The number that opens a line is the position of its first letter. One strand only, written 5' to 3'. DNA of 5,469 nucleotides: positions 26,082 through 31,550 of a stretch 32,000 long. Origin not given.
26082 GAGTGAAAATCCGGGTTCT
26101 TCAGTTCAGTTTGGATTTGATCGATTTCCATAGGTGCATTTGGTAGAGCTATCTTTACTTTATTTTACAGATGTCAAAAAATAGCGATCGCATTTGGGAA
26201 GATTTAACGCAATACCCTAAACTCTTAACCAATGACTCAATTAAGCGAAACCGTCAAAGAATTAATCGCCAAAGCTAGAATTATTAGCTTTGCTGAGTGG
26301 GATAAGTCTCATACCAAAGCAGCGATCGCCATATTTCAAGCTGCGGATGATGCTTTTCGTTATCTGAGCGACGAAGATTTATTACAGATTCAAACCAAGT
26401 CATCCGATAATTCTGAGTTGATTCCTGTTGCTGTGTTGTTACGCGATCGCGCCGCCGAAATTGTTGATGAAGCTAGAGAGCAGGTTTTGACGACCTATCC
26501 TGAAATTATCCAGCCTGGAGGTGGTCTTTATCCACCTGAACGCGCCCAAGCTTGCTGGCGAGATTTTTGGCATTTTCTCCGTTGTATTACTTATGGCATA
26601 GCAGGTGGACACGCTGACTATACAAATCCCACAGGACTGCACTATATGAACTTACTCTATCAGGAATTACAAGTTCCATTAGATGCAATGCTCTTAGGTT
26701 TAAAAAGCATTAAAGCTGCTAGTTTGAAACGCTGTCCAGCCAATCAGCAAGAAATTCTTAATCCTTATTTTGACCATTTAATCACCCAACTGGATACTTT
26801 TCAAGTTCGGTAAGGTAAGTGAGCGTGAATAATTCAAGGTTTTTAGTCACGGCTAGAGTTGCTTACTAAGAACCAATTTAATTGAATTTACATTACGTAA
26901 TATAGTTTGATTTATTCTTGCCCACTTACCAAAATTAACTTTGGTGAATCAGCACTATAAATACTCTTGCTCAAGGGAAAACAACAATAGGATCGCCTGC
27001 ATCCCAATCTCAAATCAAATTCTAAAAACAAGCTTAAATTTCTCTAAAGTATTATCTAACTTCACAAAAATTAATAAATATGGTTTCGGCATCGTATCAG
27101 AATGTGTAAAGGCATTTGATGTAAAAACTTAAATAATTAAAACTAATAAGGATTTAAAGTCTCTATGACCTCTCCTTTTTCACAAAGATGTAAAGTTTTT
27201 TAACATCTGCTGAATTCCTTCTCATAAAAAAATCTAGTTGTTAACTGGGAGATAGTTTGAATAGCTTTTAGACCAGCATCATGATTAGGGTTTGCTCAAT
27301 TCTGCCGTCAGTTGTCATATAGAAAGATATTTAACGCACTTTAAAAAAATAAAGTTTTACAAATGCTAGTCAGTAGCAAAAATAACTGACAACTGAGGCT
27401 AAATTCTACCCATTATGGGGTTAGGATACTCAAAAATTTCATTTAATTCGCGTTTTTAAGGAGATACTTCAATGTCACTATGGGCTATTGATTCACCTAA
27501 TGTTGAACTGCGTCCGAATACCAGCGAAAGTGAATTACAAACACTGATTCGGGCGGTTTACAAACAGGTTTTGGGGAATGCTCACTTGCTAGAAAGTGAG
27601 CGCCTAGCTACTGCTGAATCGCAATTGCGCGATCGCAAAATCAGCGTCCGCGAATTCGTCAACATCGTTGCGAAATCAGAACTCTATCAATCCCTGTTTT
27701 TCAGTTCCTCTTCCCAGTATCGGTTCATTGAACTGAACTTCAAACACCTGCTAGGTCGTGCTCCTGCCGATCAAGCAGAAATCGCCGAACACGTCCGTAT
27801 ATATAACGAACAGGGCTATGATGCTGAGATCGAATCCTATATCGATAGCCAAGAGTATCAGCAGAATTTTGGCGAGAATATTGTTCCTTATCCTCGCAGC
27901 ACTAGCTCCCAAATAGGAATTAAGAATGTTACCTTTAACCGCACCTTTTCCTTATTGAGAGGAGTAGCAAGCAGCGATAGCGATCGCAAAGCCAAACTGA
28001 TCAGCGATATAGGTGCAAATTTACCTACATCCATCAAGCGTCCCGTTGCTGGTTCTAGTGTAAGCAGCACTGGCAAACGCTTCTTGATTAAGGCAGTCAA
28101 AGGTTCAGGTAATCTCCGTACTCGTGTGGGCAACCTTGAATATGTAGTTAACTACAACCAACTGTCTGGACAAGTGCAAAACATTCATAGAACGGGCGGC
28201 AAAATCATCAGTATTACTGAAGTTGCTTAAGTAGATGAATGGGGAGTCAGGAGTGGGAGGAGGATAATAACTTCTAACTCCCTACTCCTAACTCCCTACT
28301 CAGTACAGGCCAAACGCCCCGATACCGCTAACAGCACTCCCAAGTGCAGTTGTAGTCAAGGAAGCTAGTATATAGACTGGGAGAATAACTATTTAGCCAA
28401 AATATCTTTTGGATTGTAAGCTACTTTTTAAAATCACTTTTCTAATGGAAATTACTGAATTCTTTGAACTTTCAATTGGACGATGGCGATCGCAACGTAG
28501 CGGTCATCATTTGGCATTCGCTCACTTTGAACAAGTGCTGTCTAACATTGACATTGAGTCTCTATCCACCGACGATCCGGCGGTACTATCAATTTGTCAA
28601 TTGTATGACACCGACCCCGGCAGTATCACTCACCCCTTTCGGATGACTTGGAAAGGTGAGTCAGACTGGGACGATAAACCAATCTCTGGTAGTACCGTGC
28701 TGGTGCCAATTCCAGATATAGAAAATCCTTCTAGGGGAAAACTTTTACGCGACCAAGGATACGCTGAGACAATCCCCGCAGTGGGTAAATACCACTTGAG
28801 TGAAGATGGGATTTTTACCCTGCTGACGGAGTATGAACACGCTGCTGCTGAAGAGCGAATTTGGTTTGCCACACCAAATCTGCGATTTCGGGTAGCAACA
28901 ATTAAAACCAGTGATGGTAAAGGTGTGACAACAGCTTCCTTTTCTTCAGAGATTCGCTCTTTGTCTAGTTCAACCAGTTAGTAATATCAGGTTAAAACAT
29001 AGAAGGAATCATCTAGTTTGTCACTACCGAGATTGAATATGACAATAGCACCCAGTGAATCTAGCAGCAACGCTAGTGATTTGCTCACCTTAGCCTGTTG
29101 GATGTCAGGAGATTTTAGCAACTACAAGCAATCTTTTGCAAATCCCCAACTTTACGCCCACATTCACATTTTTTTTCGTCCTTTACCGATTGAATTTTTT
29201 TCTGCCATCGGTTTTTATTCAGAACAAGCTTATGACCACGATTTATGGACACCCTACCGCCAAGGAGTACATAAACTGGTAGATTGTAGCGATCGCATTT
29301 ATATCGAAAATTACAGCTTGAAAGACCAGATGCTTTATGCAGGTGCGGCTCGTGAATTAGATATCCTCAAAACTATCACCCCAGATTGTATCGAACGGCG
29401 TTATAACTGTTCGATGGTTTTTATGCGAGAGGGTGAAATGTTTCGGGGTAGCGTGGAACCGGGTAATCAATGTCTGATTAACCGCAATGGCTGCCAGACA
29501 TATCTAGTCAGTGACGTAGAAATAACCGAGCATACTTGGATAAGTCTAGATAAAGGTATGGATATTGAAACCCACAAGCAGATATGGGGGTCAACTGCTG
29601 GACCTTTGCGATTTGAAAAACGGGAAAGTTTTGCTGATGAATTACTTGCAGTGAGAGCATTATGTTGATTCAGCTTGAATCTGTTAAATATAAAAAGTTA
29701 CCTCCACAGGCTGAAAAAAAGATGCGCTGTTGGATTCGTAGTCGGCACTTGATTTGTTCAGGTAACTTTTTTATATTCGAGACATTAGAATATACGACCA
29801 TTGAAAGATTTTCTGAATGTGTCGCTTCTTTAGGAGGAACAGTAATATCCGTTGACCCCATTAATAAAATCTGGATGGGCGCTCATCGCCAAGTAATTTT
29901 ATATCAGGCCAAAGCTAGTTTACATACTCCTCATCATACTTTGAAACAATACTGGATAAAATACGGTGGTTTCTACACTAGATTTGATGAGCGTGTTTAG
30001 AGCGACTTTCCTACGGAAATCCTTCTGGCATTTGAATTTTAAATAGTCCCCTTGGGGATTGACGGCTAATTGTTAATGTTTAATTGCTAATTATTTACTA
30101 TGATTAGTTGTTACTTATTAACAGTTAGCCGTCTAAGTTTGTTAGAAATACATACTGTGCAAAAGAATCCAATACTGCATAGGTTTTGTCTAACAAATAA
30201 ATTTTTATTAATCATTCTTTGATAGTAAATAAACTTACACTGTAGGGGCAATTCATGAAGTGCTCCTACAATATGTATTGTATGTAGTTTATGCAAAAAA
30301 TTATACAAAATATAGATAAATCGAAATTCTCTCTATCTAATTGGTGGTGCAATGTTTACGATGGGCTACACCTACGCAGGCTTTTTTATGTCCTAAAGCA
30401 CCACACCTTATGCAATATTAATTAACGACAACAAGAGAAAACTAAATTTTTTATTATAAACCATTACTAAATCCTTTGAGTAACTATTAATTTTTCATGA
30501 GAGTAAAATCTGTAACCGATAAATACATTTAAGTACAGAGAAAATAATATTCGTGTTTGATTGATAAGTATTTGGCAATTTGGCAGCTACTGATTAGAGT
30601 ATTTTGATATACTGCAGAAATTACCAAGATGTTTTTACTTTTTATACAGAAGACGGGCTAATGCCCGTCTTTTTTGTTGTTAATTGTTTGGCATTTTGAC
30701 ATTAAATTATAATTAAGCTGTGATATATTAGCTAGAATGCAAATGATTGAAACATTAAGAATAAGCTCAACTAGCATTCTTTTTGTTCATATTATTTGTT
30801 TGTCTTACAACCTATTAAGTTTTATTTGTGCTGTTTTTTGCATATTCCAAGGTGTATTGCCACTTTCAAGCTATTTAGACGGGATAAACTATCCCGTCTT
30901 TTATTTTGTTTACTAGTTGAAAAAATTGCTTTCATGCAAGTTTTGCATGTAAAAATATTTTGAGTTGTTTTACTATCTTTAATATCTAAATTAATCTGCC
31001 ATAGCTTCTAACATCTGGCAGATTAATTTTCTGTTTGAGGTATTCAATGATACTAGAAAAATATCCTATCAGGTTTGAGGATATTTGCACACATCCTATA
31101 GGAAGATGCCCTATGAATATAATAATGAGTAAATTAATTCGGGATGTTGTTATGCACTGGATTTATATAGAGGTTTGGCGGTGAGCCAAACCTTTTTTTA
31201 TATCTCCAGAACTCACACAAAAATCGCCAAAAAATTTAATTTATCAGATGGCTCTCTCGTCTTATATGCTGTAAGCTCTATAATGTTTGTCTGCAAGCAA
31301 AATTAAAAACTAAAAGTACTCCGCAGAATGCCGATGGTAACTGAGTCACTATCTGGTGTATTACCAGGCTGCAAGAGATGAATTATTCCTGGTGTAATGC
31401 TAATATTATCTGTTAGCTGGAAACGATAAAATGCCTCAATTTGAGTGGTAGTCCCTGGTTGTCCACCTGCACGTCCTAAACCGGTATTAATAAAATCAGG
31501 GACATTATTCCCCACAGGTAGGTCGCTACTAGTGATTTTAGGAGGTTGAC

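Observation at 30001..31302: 1.3-kb AT-rich 'gene desert' carrying four plus-strand intrinsic terminators: a cluster of short unannotated transcription units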

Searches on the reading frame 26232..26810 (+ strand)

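Call 74: search_protein_families(library=ncbifam, proteins=[window:26232-26810:+], max_evalue=0.001)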
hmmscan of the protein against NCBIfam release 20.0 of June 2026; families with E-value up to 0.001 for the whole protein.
window:26232-26810:+ (193 aa): 6 families
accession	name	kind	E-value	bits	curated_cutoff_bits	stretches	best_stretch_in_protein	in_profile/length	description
NF058521.1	allophyco_ApcA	equivalog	2.7e-21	76.2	270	1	37-187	10-160/161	allophycocyanin subunit alpha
TIGR01337.1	apcB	equivalog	2.4e-19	69.9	228.15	1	31-188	4-163/167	allophycocyanin subunit beta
TIGR01339.1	phycocy_beta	equivalog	2.2e-11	44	279.3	1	37-165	10-138/171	C-phycocyanin subunit beta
NF058506.1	phy_ery_CpeA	equivalog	9.4e-10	39.1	225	1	33-167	7-141/164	C-phycoerythrin subunit alpha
NF058508.1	phy_ery_CpeB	equivalog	3.3e-09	36.8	275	1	37-166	11-140/181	phycoerythrin subunit beta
TIGR01338.1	phycocy_alpha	equivalog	5.7e-06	26.4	269.45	1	36-185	9-158/161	C-phycocyanin subunit alpha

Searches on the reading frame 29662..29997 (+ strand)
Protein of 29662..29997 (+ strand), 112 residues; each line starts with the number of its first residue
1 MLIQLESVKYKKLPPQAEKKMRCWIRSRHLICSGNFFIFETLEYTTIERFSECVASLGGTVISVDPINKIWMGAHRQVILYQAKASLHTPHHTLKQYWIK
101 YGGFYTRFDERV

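Call 39: search_protein_families(library=pfam, proteins=[window:29662-29997:+])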
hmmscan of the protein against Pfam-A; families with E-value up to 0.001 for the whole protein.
window:29662-29997:+ (112 aa): 0 families

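Call 74: search_protein_families(library=ncbifam, proteins=[window:29662-29997:+], max_evalue=0.001)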
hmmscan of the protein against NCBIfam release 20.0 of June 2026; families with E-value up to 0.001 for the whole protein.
window:29662-29997:+ (112 aa): 0 families

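Call 75: list_cluster_members(proteins=[window:29662-29997:+])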
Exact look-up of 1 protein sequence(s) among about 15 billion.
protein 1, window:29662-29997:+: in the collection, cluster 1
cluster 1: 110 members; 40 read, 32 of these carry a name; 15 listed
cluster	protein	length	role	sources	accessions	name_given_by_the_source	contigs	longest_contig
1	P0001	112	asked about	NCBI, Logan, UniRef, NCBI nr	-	-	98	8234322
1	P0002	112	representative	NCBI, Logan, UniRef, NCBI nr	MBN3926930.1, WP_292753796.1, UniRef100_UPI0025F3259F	CpeR family transcriptional regulator [Nostoc sp. NMS4] | CpeR family transcriptional regulator n=1 Tax=Nostoc sp. NMS4 TaxID=2815390 ...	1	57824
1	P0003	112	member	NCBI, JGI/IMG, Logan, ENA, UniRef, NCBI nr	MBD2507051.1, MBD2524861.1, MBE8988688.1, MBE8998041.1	MAG: CpeR family transcriptional regulator [Nostoc sp.] | phycoerythrin-associated linker protein | CpeR family transcriptional regulator n=2 Tax=unclassified Nostoc TaxID=2593658 ...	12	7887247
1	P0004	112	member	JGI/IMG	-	phycoerythrin-associated linker protein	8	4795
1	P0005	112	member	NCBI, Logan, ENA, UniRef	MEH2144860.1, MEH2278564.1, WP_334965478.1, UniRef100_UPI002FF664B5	CpeR family transcriptional regulator [Nostoc sp.] | CpeR family transcriptional regulator n=1 Tax=Nostoc sp. TaxID=1180 RepID=UPI002FF664B5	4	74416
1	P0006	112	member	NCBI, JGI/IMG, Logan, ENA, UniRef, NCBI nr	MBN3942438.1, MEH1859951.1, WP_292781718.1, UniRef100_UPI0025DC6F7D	MAG: CpeR family transcriptional regulator [Nostoc sp.] | phycoerythrin-associated linker protein | CpeR family transcriptional regulator n=1 Tax=unclassified Nostoc TaxID=2593658 ...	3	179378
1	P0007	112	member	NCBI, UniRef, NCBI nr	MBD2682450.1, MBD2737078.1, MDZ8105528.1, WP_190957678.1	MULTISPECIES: CpeR family transcriptional regulator [Nostoc] | CpeR family transcriptional regulator n=1 Tax=Nostoc paludosum FACHB-159 TaxID=2692908 ...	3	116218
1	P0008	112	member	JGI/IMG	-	phycoerythrin-associated linker protein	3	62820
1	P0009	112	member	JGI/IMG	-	phycoerythrin-associated linker protein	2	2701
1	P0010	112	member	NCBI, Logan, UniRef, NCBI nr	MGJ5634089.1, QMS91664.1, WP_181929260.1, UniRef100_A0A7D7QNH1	CpeR family transcriptional regulator [Nostoc edaphicum] | CpeR family transcriptional regulator n=1 Tax=Nostoc edaphicum CCNP1411 TaxID=1472755 ...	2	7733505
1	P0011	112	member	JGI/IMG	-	phycoerythrin-associated linker protein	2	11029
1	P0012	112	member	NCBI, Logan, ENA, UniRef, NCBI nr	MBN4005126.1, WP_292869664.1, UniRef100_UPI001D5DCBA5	CpeR family transcriptional regulator [Nostoc sp. LPT] | CpeR family transcriptional regulator n=1 Tax=Nostoc sp. LPT TaxID=2815387 ...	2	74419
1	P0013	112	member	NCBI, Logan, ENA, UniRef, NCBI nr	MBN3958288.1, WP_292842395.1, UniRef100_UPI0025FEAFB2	CpeR family transcriptional regulator [Nostoc sp. NMS8] | CpeR family transcriptional regulator n=2 Tax=Nostoc TaxID=1177 RepID=UPI0025FEAFB2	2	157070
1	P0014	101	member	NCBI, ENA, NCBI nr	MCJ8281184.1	MAG: CpeR family transcriptional regulator [Rivularia sp. ALOHA_DT_140] | CpeR family transcriptional regulator [Rivularia sp. ALOHA_DT_140]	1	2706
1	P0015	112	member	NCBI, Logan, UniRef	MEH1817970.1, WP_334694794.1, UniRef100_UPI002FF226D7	MAG: CpeR family transcriptional regulator [Nostoc sp.] | CpeR family transcriptional regulator n=1 Tax=Nostoc sp. TaxID=1180 RepID=UPI002FF226D7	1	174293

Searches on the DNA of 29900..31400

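Call 5: search_rna_families(source=window, start=29900, end=31400, threshold=evalue, max_evalue=10, show_alignments=3)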
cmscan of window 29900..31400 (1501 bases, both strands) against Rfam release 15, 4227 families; matches with E-value up to 10: 21.
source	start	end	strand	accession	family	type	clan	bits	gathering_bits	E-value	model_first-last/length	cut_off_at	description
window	31141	31196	+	RF02596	cyano_het_sRNA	Gene; sRNA;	-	86.3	35.7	4e-17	1-56/56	no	Cyanobacteria heterocyst sRNA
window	30725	30898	+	RF02593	NsiR8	Gene; sRNA;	-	67.4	61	2.2e-11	1-172/172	no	Nitrogen stress-induced RNA 8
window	30639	30783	-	RF02053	STnc430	Gene; sRNA;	-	29.9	47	0.025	1-162/162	no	Enterobacterial sRNA STnc430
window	30060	30134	+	RF03664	MIR6288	Gene; miRNA;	-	25.8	74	0.021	1-92/92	no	MIR6288 microRNA precursor family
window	30590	30676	+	RF00512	Leu_leader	Cis-reg; leader;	-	25.6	50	0.012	1-148/148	no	Leucine operon leader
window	31168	31214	-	RF02596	cyano_het_sRNA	Gene; sRNA;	-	24.4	35.7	0.04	1-56/56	no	Cyanobacteria heterocyst sRNA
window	30602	30678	+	RF02651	SorY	Gene; sRNA;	-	22.5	111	0.071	1-83/83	no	Singlet oxygen resistance RNA Y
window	30063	30133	+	RF03621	MIR4245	Gene; miRNA;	-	21.6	74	0.78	1-128/128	no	MIR4245 microRNA precursor family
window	30618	30675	-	RF02420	Bp1_162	Gene; sRNA;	-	21.6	50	0.86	1-100/100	no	Burkholderia sRNA Bp1_Cand612_SIPHT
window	31080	31146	+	RF03161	S15-Flavobacteria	Cis-reg; leader;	CL00121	21.6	46.5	6.1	1-66/66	no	S15-Flavobacteria ribosomal protein leader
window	30560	30682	+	RF00558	L20_leader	Cis-reg; leader;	-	21.3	58.7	0.25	1-127/127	no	Ribosomal protein L20 leader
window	30232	30324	-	RF01606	plasmodium_snoR31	Gene; snRNA; snoRNA; HACA-box;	-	21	60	6.9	1-145/145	no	small nucleolar RNA snoR31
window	30594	30678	+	RF02630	Hrs12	Gene; sRNA;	-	20.8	70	1.9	1-87/87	no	Hfq-regulated sRNA 12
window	30060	30134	+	RF04145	MIR8706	Gene; miRNA;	-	20.5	95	0.7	1-101/101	no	MIR8706 microRNA precursor family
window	30646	30697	+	RF02420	Bp1_162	Gene; sRNA;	-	19.7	50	2.5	1-100/100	no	Burkholderia sRNA Bp1_Cand612_SIPHT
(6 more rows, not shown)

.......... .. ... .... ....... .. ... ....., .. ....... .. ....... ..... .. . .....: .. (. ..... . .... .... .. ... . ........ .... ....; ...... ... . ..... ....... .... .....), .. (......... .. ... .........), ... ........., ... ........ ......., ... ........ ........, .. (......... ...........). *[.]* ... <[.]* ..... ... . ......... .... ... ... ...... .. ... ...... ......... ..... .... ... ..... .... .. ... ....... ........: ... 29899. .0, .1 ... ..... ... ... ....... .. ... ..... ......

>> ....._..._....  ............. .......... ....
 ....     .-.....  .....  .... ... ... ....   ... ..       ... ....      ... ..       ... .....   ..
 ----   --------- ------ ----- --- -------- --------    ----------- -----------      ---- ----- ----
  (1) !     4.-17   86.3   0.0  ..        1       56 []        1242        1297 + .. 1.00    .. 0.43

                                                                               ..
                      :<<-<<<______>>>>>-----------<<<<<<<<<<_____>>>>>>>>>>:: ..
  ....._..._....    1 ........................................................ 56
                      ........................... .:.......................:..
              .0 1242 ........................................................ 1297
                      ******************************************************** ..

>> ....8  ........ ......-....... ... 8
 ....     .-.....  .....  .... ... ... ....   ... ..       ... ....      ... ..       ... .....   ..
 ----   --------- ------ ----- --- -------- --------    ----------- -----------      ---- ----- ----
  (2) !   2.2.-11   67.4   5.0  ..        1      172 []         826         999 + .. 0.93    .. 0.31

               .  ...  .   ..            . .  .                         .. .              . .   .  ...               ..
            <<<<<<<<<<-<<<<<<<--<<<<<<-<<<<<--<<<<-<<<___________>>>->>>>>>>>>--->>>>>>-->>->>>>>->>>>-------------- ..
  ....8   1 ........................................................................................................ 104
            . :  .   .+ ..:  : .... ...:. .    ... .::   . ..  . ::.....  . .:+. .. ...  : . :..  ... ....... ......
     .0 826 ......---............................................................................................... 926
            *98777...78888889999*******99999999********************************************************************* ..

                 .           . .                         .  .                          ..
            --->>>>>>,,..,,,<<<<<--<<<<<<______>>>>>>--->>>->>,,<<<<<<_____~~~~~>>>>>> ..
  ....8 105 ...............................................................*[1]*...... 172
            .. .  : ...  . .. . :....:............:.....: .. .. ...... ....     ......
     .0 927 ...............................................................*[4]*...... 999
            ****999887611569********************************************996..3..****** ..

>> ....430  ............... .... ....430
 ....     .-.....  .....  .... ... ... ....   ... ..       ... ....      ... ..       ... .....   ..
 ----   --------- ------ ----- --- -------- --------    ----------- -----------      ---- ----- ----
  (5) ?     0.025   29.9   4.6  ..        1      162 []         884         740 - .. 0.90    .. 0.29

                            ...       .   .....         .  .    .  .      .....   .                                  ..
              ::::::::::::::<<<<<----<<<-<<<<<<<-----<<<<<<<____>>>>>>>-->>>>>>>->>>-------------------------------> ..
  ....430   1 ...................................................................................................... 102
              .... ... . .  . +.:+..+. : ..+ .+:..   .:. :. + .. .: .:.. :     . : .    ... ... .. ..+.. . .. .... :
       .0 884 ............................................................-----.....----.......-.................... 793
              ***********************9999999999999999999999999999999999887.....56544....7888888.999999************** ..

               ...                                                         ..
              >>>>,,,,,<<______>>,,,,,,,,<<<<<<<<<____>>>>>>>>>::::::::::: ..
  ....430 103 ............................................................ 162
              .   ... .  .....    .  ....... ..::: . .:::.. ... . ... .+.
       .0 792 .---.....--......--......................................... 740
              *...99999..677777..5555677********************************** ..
